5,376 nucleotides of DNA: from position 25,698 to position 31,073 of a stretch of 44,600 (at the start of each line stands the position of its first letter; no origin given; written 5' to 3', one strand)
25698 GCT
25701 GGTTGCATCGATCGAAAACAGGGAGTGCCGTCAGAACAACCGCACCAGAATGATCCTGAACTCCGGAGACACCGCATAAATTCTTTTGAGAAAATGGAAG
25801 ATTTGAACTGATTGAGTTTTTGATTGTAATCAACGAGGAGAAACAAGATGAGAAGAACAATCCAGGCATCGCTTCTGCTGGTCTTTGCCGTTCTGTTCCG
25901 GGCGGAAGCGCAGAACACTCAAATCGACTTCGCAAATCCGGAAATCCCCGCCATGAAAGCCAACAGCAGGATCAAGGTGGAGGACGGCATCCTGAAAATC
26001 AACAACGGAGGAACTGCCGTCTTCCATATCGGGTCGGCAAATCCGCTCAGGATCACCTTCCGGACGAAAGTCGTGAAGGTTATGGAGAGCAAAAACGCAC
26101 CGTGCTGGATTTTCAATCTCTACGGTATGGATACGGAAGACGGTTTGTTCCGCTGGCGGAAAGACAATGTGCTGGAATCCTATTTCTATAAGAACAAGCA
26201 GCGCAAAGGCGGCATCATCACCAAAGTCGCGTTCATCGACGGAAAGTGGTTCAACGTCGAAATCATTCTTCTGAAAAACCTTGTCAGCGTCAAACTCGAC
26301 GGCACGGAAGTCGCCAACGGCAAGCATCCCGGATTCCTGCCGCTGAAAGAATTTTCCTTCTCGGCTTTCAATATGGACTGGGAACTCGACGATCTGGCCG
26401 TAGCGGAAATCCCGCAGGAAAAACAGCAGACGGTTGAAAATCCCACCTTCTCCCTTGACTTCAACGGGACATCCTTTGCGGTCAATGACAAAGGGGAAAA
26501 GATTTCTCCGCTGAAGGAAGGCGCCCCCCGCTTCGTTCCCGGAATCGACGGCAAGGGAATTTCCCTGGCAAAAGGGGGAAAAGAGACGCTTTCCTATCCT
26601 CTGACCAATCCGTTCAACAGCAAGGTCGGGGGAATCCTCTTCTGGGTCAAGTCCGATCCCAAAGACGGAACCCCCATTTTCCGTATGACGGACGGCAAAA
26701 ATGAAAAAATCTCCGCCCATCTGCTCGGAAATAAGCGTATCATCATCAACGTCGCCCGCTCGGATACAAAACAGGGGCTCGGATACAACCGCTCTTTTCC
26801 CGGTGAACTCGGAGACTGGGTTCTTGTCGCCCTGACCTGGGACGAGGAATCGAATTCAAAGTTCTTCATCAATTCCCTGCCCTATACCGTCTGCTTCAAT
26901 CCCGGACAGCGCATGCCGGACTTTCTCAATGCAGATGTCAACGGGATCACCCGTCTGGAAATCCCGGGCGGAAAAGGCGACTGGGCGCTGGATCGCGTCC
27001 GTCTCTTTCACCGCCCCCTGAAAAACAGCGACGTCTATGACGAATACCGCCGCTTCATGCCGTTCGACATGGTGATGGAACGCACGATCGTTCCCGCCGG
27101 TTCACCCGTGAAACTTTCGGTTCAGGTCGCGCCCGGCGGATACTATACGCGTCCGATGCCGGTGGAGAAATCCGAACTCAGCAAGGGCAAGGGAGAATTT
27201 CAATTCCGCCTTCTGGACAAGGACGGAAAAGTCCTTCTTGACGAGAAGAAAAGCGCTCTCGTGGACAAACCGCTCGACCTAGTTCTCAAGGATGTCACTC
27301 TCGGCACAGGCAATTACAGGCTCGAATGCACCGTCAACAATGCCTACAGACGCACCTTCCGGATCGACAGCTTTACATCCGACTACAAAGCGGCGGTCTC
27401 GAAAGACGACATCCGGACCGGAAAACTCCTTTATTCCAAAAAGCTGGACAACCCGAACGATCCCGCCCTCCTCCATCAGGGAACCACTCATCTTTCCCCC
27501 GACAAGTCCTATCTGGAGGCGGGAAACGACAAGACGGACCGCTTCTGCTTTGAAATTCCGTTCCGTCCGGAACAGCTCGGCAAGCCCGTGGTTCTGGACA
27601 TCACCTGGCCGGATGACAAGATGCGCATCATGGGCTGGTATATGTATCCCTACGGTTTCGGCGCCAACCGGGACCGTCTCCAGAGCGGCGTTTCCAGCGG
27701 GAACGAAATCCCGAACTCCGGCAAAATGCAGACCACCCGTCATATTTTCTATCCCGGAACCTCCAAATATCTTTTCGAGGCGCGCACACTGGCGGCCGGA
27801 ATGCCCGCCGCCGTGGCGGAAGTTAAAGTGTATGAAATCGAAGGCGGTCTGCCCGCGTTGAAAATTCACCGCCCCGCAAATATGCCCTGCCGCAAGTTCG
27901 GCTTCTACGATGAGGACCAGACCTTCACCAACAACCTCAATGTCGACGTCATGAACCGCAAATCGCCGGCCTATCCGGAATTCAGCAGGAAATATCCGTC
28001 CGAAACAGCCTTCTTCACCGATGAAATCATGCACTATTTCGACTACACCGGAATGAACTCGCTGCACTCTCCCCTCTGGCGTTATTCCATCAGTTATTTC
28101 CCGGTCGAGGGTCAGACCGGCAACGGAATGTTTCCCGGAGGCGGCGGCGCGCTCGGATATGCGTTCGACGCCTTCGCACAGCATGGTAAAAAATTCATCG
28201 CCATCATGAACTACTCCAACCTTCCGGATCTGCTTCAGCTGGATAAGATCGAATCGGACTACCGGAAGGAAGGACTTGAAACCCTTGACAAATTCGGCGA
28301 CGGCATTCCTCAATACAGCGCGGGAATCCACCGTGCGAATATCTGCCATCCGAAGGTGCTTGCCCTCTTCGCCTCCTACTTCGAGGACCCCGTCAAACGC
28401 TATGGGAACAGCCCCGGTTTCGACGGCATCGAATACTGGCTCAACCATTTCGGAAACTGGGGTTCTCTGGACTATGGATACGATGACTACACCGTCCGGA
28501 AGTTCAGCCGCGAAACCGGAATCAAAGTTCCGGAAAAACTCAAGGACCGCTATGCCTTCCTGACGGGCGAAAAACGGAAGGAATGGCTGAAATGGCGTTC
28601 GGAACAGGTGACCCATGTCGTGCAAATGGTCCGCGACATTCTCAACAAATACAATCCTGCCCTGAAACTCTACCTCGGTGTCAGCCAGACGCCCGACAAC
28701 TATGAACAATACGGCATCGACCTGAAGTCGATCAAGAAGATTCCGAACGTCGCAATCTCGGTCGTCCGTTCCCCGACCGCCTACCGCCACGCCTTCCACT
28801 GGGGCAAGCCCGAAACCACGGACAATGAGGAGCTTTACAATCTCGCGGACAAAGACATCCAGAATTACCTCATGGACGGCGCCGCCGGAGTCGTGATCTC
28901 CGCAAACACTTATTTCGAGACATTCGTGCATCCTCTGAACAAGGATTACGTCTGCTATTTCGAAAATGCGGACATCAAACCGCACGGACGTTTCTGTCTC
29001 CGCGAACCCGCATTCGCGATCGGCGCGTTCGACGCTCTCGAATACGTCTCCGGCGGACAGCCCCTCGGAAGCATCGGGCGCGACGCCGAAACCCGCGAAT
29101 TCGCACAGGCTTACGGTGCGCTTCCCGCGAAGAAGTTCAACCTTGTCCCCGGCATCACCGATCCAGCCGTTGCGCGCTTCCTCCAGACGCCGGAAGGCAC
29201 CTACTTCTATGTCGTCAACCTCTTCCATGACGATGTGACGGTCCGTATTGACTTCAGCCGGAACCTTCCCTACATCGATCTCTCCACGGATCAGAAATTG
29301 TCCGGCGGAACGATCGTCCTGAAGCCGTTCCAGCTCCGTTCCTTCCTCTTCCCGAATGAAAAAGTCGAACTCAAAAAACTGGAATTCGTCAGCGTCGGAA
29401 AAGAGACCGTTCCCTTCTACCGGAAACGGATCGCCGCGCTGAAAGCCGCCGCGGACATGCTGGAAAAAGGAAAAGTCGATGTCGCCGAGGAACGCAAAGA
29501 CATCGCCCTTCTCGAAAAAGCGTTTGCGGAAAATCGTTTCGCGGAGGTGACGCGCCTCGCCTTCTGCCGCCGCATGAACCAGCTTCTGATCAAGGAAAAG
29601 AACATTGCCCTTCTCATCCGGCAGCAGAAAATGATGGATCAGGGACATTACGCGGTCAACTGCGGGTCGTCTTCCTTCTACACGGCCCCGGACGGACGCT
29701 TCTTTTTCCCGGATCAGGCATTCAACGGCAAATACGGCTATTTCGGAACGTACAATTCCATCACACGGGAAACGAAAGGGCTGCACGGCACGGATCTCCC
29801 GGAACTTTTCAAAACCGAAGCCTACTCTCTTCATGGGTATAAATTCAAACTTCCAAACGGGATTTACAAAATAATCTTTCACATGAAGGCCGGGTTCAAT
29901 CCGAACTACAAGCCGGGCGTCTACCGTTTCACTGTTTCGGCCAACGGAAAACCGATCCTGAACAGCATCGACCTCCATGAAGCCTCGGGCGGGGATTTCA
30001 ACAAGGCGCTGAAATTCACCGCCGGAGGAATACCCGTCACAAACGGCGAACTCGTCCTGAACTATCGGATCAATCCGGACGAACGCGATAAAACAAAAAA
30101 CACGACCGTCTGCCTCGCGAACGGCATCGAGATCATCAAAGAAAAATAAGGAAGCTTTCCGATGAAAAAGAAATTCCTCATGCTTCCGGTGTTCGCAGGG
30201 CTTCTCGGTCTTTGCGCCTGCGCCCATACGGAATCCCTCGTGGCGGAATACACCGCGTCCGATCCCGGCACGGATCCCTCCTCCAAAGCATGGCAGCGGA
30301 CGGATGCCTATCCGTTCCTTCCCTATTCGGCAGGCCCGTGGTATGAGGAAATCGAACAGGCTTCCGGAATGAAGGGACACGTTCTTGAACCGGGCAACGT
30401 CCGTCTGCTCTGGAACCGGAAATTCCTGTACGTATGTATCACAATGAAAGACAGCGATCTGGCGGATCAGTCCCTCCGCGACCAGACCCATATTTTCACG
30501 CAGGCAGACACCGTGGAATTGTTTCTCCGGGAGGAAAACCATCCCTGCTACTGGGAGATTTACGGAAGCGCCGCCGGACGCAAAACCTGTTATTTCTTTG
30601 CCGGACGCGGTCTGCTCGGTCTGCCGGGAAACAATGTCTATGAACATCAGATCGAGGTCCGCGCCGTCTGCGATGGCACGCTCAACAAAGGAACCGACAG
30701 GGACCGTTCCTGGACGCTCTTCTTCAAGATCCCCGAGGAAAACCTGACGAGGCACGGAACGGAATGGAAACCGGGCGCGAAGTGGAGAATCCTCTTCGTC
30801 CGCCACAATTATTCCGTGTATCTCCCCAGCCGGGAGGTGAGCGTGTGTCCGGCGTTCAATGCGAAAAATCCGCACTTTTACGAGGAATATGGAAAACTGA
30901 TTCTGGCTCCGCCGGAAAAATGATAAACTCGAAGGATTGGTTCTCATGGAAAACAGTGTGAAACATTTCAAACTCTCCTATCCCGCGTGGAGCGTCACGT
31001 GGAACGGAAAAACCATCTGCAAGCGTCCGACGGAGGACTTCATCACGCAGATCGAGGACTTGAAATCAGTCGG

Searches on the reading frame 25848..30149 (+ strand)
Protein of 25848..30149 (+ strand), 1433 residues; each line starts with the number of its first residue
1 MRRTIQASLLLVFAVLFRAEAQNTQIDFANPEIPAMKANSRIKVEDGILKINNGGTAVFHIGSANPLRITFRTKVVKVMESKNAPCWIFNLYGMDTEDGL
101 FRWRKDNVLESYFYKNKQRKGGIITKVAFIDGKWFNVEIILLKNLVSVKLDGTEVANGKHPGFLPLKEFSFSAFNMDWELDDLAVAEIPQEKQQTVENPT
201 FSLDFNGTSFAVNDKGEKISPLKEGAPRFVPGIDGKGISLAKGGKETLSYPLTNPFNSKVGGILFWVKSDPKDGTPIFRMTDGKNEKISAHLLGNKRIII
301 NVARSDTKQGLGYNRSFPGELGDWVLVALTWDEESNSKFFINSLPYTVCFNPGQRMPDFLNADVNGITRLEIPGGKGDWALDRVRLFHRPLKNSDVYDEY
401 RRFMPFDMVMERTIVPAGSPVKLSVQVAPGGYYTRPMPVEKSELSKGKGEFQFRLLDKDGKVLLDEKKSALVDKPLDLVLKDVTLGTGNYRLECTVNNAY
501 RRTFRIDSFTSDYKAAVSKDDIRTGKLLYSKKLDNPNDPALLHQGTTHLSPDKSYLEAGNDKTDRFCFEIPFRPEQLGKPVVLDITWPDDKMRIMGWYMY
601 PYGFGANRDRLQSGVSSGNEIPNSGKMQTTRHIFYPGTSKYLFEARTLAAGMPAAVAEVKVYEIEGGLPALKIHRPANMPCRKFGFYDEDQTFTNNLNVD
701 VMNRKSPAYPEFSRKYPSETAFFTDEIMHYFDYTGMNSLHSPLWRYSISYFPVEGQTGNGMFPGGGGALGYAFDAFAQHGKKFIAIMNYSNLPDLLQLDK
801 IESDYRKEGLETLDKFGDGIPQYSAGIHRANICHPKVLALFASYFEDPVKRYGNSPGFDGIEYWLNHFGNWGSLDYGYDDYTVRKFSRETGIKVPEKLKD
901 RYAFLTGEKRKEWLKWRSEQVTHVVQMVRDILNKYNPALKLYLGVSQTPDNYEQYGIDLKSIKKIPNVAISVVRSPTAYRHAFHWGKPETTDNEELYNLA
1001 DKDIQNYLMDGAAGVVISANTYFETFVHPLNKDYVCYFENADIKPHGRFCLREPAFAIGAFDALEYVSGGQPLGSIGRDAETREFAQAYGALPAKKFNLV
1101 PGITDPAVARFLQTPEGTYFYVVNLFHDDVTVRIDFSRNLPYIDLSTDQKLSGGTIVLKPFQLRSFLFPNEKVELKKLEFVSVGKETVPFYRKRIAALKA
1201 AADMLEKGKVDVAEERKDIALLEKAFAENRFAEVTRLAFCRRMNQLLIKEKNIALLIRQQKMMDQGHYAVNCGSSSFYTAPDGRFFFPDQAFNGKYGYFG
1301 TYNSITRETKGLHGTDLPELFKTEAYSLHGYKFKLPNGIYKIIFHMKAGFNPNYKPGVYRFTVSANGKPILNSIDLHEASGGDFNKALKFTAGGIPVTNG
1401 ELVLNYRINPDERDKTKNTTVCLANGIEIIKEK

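Call 6: search_protein_families(library=pfam, proteins=[window:25848-30149:+], max_evalue=0.01)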
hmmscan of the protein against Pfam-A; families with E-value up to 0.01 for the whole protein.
window:25848-30149:+ (1433 aa): 3 families
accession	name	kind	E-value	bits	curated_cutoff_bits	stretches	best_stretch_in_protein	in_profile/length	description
PF11721.14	Malectin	-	1.4e-09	38.6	23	1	1268-1403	3-136/163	Malectin domain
PF13385.13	Laminin_G_3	-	5.9e-07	30.2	27.6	1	263-396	21-150/151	Concanavalin A-like lectin/glucanases superfamily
PF02638.21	GHL10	-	1.2e-05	25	27.9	1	831-955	132-240/311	Glycosyl hydrolase-like 10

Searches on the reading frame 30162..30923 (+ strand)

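Call 6: search_protein_families(library=pfam, proteins=[window:30162-30923:+], max_evalue=0.01)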
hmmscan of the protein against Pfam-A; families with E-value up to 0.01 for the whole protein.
window:30162-30923:+ (253 aa): 1 family
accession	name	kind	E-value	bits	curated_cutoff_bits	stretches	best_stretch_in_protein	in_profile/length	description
PF06452.16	CBM9_1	-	3.2e-05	24.3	23.4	1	78-128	33-78/185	Carbohydrate family 9 binding domain-like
